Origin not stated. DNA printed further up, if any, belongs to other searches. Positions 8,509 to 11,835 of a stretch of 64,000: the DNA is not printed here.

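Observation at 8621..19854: Uncharacterised envelope module nested in the beta-glucan operon: CBM-SBP giant, NHL-TPR-Yip1 fusion and DUF5696-like ectoprotein between two ATPase-less permease pairs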

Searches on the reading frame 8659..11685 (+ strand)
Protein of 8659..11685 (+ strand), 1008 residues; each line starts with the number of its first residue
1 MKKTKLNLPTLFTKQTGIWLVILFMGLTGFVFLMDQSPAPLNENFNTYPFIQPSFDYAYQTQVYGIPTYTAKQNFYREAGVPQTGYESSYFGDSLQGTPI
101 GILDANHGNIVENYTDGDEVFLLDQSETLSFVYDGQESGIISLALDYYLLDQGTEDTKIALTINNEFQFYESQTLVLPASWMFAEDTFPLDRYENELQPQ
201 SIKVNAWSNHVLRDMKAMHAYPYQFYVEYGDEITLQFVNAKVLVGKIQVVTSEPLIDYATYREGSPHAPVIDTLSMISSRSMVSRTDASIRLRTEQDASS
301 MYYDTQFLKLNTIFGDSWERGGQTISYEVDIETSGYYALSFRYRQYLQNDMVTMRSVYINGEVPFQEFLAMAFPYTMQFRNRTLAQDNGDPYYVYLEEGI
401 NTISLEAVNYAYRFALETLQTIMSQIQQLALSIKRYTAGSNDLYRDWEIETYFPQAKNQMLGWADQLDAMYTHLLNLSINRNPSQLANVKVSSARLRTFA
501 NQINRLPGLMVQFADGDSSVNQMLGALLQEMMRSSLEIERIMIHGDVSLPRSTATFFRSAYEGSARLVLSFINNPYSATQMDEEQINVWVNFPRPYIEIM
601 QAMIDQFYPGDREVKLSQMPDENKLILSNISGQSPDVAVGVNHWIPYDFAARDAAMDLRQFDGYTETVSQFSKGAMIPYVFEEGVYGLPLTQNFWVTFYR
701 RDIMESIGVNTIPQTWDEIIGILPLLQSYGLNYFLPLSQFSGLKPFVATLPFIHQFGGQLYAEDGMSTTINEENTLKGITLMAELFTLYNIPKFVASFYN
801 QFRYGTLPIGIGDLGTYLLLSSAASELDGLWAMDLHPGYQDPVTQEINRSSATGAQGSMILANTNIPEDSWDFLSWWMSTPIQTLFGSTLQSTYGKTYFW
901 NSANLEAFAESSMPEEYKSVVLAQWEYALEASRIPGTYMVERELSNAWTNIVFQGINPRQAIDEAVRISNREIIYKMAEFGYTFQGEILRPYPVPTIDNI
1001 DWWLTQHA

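Call 4: search_protein_families(library=pfam, proteins=[window:8659-11685:+], max_evalue=0.01)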
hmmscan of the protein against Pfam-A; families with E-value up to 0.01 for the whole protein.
window:8659-11685:+ (1008 aa): 0 families

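Call 5: search_protein_families(library=ncbifam, proteins=[window:8659-11685:+], max_evalue=0.01)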
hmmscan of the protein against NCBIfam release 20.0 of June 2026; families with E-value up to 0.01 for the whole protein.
window:8659-11685:+ (1008 aa): 0 families

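Call 7: search_solved_structures(query=window:8659-11685:+, max_evalue=10)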
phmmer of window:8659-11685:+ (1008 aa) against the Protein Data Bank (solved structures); distinct sequences matched with E-value up to 10: 42.
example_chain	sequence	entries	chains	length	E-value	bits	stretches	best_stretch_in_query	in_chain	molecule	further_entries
5ysb_A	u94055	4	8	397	3.9e-11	44.9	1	580-884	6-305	Lin1841 protein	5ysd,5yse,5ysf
9xf5_A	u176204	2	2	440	8.1e-11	43.9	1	602-888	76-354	ABC transporter substrate-binding protein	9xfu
5ci5_A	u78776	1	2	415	1.5e-08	36.4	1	623-875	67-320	Extracellular solute-binding protein family 1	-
6dtq_A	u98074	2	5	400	8.3e-08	33.9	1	602-791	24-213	maltose-binding protein MalE3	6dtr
7x0i_A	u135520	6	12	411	5.4e-05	24.6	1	624-786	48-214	CbpB | CpbB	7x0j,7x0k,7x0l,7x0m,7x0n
1eu8_A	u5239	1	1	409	7.7e-05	24.1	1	604-965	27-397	TREHALOSE/MALTOSE BINDING PROTEIN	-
3uor_A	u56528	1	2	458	0.00022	22.6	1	623-732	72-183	ABC transporter sugar binding protein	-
2hq0_A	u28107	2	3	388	0.00029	22.2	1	613-722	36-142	Sugar ABC transporter, sugar-binding protein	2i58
2heu_A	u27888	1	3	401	0.00031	22.1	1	613-722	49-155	Sugar ABC transporter, sugar-binding protein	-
2hfb_A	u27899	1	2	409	0.00032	22.1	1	613-722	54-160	Sugar ABC transporter, sugar-binding protein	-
6pql_A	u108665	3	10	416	0.00032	22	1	613-722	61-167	ABC transporter sugar-binding protein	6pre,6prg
4zza_A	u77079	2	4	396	0.00067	21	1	683-903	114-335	Sugar binding protein of ABC transporter system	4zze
4zs9_A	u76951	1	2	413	0.00075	20.8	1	683-903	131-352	Sugar binding protein of ABC transporter system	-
3zkk_A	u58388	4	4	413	0.0013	20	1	580-730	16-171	XOS BINDING PROTEIN | PUTATIVE SUGAR TRANSPORTER SOLUTE-BINDING PROTEIN | SUGAR TRANSPORTER SOLUTE-BINDING PROTEIN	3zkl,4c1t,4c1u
3quf_A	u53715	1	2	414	0.0017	19.7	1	684-736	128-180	Extracellular solute-binding protein, family 1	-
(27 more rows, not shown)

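Call 21: find_homologous_proteins(query=window:8659-11685:+, max_evalue=0.001)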
Query window:8659-11685:+ (1008 aa): 229 proteins with E <= 0.001 among 7517 candidates; the best 120 are listed.
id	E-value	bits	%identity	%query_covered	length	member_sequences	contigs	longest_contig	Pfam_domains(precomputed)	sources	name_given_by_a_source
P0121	0.0e+0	2305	100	100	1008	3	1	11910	-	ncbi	ncbi:MAG: ABC transporter substrate-binding protein [Bacilli bacterium]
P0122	0.0e+0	2087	89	100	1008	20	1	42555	-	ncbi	-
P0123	0.0e+0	2087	89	100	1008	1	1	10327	-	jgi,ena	-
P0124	0.0e+0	2086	89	100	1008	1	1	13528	-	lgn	-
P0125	0.0e+0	2086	89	100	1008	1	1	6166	-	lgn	-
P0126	0.0e+0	2086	89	100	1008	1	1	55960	-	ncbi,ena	-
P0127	0.0e+0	2084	89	100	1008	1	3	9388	-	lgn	-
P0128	0.0e+0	2082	89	100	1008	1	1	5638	-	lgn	-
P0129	0.0e+0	2082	89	100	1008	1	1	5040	-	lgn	-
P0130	0.0e+0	2082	89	100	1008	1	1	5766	-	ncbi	ncbi:MAG: hypothetical protein RLZZ388_584 [Bacillota bacterium]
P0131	0.0e+0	2080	89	100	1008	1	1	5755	-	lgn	-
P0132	0.0e+0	2080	89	100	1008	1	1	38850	-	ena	-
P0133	0.0e+0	2079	89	100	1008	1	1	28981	-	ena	-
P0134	0.0e+0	2079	89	100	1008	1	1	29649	-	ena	-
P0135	0.0e+0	2078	89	100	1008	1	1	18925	-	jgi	-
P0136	0.0e+0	2076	89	100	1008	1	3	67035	-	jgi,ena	-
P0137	0.0e+0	2069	88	100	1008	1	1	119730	-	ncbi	-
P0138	0.0e+0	2065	88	100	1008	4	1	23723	-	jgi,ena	-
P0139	0.0e+0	2051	87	99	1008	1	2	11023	-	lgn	-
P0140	0.0e+0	2047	88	100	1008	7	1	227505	-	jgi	jgi:ABC-type glycerol-3-phosphate transport system substrate-binding protein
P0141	0.0e+0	1911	80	100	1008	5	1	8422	-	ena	-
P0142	0.0e+0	1903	81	100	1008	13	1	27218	-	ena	-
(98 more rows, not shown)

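Call 38: predict_structure(alignment_id=A2)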
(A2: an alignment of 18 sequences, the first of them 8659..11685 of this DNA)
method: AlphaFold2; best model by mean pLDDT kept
length: 1008 residues; sequences in the alignment: 18
mean_pLDDT: 66.5   pTM: 0.53
mean pLDDT of the five models: 66.5, 66.5, 64.7, 60.6, 57.1
residues with pLDDT >= 90: 159; 70-90: 365; 50-70: 217; < 50: 267
segments of 3 or more residues with pLDDT < 50: 1-12, 191-195, 293-310, 440-444, 562-581, 629-633, 643-704, 712-757, 785-836, 850-857, 859-863, 931-935, 995-1001, 1003-1008
pLDDT, mean of each block of 10 residues (from residue 1): 37 60 76 58 77 58 72 84 85 89 85 81 93 90 93 81 92 90 75 54 87 86 91 94 92 85 85 86 78 42 36 59 89 93 82 91 90 82 88 93 92 85 84 66 58 87 90 85 84 90 77 62 82 80 87 52 43 37 66 67 81 72 50 57 39 30 40 23 23 28 48 45 41 29 34 49 67 67 45 29 25 29 31 45 57 43 60 76 78 63 68 70 55 50 61 67 77 67 66 50 41
secondary structure, 60 per line:
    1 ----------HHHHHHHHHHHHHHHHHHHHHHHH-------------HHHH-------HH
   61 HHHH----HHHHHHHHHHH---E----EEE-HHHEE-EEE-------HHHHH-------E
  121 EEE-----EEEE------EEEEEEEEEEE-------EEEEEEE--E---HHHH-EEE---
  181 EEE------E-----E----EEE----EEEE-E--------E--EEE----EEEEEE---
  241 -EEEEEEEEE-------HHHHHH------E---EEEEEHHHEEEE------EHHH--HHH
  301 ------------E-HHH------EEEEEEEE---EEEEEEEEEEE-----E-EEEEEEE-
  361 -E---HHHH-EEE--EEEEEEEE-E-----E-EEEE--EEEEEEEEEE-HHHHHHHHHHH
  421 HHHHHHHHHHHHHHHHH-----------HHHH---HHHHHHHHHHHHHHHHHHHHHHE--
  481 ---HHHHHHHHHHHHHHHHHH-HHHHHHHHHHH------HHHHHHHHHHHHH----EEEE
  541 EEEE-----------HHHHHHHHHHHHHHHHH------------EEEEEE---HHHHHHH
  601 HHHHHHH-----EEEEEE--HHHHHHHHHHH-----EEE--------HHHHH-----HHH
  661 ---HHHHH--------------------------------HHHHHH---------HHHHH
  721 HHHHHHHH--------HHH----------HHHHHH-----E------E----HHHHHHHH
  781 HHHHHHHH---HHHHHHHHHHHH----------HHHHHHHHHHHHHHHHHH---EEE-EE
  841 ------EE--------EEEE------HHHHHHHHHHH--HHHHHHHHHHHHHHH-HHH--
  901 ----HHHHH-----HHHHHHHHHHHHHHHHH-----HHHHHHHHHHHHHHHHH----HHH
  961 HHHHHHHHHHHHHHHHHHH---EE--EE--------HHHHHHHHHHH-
elements in order (helices of 4 or more, strands of 3 or more residues): H11-34 H48-51 H59-64 H69-79 E88-90 E98-100 H108-112 E120-123 E129-132 E139-149 E157-163 H170-173 E175-177 E181-183 E201-203 E208-211 E225-227 E232-237 E242-250 H258-263 E274-278 E282-285 E324-331 E335-345 E353-359 H366-369 E371-373 E376-383 E393-396 E399-408 H410-437 H449-452 H456-477 H484-501 H503-513 H520-532 E537-544 H556-572 E585-590 H594-607 E613-618 H621-631 E637-639 H648-652 H664-668 H701-706 H716-728 H750-755 H773-788 H792-803 H814-831 E835-837 E857-860 H867-877 H880-894 H905-909 H915-931 H937-953 H958-979 H997-1007
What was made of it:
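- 8659..11685 (+): Giant receptor, 1008 aa: TM anchor (aa 11-34), two CBM6/35-like beta-sandwiches (about aa 85-250 and 274-408), a helical bundle (about aa 410-532) and a family-1 sugar SBP domain (about aa 537-1008). AF2 model (call 38).
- On CBM35/CBM6: The model has pLDDT 80-94 across most of these domains, dipping to about 54 near residue 195 and about 75-78 at their edges (call 38).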

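Call 41: fold_search(model_id=the predicted structure, library=pdb)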
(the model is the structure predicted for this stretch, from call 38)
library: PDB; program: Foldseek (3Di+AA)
matches with E <= 10: 1111; with E <= 0.001: 52
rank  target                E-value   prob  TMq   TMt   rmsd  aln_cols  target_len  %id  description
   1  5x7o_A                3.7e-07  1.00  0.09  0.07  17.3       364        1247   12  Crystal structure of Paenibacillus sp. 598K alpha-1,6-glucosyltransferase (released 2017-07-26)
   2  6f2p                  1.7e-06  1.00  0.09  0.09  18.1       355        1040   11  Structure of Paenibacillus xanthan lyase to 2.6 A resolution (released 2018-12-05)
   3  9h9a                  3.1e-06  1.00  0.10  0.09  26.1       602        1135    9  native structure of the full-length pesticidal protein Cry8Ba2, from crystals formed in vivo (form 1) (released 2025-12-03)
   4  4qaw_H                3.3e-06  1.00  0.08  0.15  18.5       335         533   10  Structure of modular Xyn30D from Paenibacillus barcinonensis (released 2014-10-08)
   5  4qaw_E                5.2e-06  1.00  0.09  0.17  19.9       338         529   10  Structure of modular Xyn30D from Paenibacillus barcinonensis (released 2014-10-08)
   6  8w7n                  9.8e-06  0.99  0.10  0.10  26.2       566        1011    9  Crystal structure of the in-cell Cry1Aa purified from Bacillus thuringiensis (released 2024-03-06)
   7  4qaw_B                2.1e-05  1.00  0.08  0.15  19.5       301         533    9  Structure of modular Xyn30D from Paenibacillus barcinonensis (released 2014-10-08)
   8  4qaw_D                2.8e-05  1.00  0.09  0.17  18.0       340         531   10  Structure of modular Xyn30D from Paenibacillus barcinonensis (released 2014-10-08)
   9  4qaw_A                3.2e-05  1.00  0.09  0.15  18.4       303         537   10  Structure of modular Xyn30D from Paenibacillus barcinonensis (released 2014-10-08)
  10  4w8j                  4.2e-05  0.97  0.10  0.10  25.2       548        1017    9  Structure of the full-length insecticidal protein Cry1Ac reveals intriguing details of toxin packaging into in vivo form (released 2014-09-17)
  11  7c7d_A                5.5e-05  1.00  0.12  0.21   9.9       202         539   15  Crystal structure of the catalytic unit of thermostable GH87 alpha-1,3-glucanase from Streptomyces thermodiastaticus s (released 2020-11-11)
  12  5g56                  6.1e-05  0.97  0.08  0.11  18.7       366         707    8  THE TETRA-MODULAR CELLULOSOMAL ARABINOXYLANASE CtXyl5A STRUCTURE AS REVEALED BY X-RAY CRYSTALLOGRAPHY (released 2016-06-29)
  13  7bg0_E                1.1e-04  0.97  0.09  0.18  30.0       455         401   14  Fusion of MBP and the backbone of the long-acting amylin analog AM833. (released 2021-08-04)
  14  3zm8_A                1.5e-04  1.00  0.10  0.22  10.0       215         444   11  Crystal structure of Podospora anserina GH26-CBM35 beta-(1,4)- mannanase (released 2013-04-17)
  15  7bg0_A                1.6e-04  0.96  0.09  0.18  29.3       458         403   14  Fusion of MBP and the backbone of the long-acting amylin analog AM833. (released 2021-08-04)
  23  8j3x_B                3.4e-04  1.00  0.09  0.22   5.9       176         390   11  Crystal structure of CBM6E from Saccharophagus degradans (released 2024-04-24)
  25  2w1w_B                3.6e-04  1.00  0.10  0.60   7.9       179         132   10  Native structure of a family 35 carbohydrate binding module from Clostridium thermocellum (released 2009-01-20)
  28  8j3x_A                4.0e-04  1.00  0.09  0.22   7.0       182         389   11  Crystal structure of CBM6E from Saccharophagus degradans (released 2024-04-24)
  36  2vzp_B                5.7e-04  1.00  0.10  0.65   5.6       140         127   16  Atomic Resolution Structure of the C-terminal CBM35 from Amycolatopsis orientalis exo-chitosanase CsxA (released 2009-01-13)
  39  2w1w_A                6.3e-04  1.00  0.10  0.69   5.3       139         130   16  Native structure of a family 35 carbohydrate binding module from Clostridium thermocellum (released 2009-01-20)
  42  2w47_A                6.7e-04  1.00  0.10  0.67   3.9       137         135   16  Clostridium thermocellum CBM35 in complex with delta-4,5- anhydrogalacturonic acid (released 2009-01-27)
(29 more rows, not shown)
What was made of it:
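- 8659..11685 (+): Foldseek hits to CBM35/CBM6 (2w1w, 2w47, 2vzp, 8j3x; call 41).
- On CBM35/CBM6: Foldseek 2w1w, 2w47 and 2vzp, TM (target) 0.65-0.69 for their best chains, and 8j3x (call 41).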

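Call 76: search_solved_structures(query=A5, max_evalue=1)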
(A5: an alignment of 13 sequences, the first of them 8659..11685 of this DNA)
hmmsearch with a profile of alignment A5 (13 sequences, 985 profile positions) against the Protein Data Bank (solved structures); distinct sequences matched with E-value up to 1: 131 (the best 60 are shown).
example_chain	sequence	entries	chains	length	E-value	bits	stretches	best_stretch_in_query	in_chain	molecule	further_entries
5ysb_A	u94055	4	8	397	1.8e-32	115.6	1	564-942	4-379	Lin1841 protein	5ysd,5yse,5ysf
5ci5_A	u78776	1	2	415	5.5e-20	74.3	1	568-947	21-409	Extracellular solute-binding protein family 1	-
9xf5_A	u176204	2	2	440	6.8e-19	70.7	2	599-717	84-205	ABC transporter substrate-binding protein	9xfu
4qrz_A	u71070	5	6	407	1.2e-17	66.6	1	567-858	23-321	ABC-TYPE SUGAR TRANSPORTER | ABC transporter, substrate binding protein (Sugar)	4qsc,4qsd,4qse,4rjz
7x0i_A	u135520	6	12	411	1.7e-17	66.1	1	612-865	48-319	CbpB | CpbB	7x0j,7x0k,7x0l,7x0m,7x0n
3uor_A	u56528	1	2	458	1.1e-15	60.1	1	583-867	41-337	ABC transporter sugar binding protein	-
6dtq_A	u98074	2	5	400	3.4e-14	55.1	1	592-769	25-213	maltose-binding protein MalE3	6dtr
1eu8_A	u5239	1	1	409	2.3e-13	52.3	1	673-769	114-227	TREHALOSE/MALTOSE BINDING PROTEIN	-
2hfb_A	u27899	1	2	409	2.6e-13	52.2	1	587-711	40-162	Sugar ABC transporter, sugar-binding protein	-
6pql_A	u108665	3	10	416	2.7e-13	52.1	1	588-711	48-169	ABC transporter sugar-binding protein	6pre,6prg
5f7v_A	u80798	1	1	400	2.8e-13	52.1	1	585-765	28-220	Lmo0181 protein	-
2hq0_A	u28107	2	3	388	2.9e-13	52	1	593-711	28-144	Sugar ABC transporter, sugar-binding protein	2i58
2heu_A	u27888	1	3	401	2.9e-13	52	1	593-711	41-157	Sugar ABC transporter, sugar-binding protein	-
4r9f_A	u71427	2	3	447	5.7e-12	47.7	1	610-719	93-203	MBP1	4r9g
6h0h_A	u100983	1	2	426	8.3e-12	47.2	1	570-853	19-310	Probable solute binding protein of ABC transporter system for sugars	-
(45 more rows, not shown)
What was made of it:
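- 8659..11685 (+): PDB Lin1841 at 3.9e-11 with the single sequence and 1.8e-32 with a profile (calls 7, 76).
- On CUT1 ABC importer: Giant aa 580-990 against Lin1841 at 3.9e-11, and at 1.8e-32 with a profile (calls 7, 76).
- Checked: SBP domain in residues 580-990 of the giant (calls 7, 76).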

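Call 77: search_protein_families(library=pfam, alignment_id=A5, max_evalue=0.1)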
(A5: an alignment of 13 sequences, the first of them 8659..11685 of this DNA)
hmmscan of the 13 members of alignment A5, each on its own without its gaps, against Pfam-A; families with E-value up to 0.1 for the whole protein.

A. member 1, window:8659-11685:+ (1008 aa): 0 families

B. families by the number of members that match (of 13 scanned): 12 families
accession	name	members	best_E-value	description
PF01547.30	SBP_bac_1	12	7e-25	Bacterial extracellular solute-binding protein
PF13416.11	SBP_bac_8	12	5.7e-22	Bacterial extracellular solute-binding protein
PF25275.1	Golvesin_C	8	0.00089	Golvesin C-terminal domain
PF16990.11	CBM_35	6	0.00031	Carbohydrate binding module (family 35)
PF17829.7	GH115_C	3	0.0035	Glycosyl hydrolase family 115 C-terminal domain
PF06785.16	UPF0242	1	0.0077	Uncharacterised protein family (UPF0242) N-terminus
PF03422.21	CBM_6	1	0.014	Carbohydrate binding module (family 6)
PF17895.7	Dicer_N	1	0.017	Giardia Dicer N-terminal domain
PF16832.10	EKLF_TAD1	1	0.029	Erythroid krueppel-like transcription factor, transactivation 1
PF09394.16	Inhibitor_I42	1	0.038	Chagasin family peptidase inhibitor I42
PF25587.1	Rv2743c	1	0.041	Rv2743c family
PF18573.7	BclA_C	1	0.055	BclA C-terminal domain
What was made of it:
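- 8659..11685 (+): CBM_35 is weakly hit in 6 of 13 family members (call 77).
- On CBM35/CBM6: 6 of 13 family members hit CBM_35 weakly (best 3e-4), and a profile hits the CITase CBM35 region at 6e-6 (calls 76, 77).
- Its N-terminus has the CBM6/35 fold (calls 41, 77).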
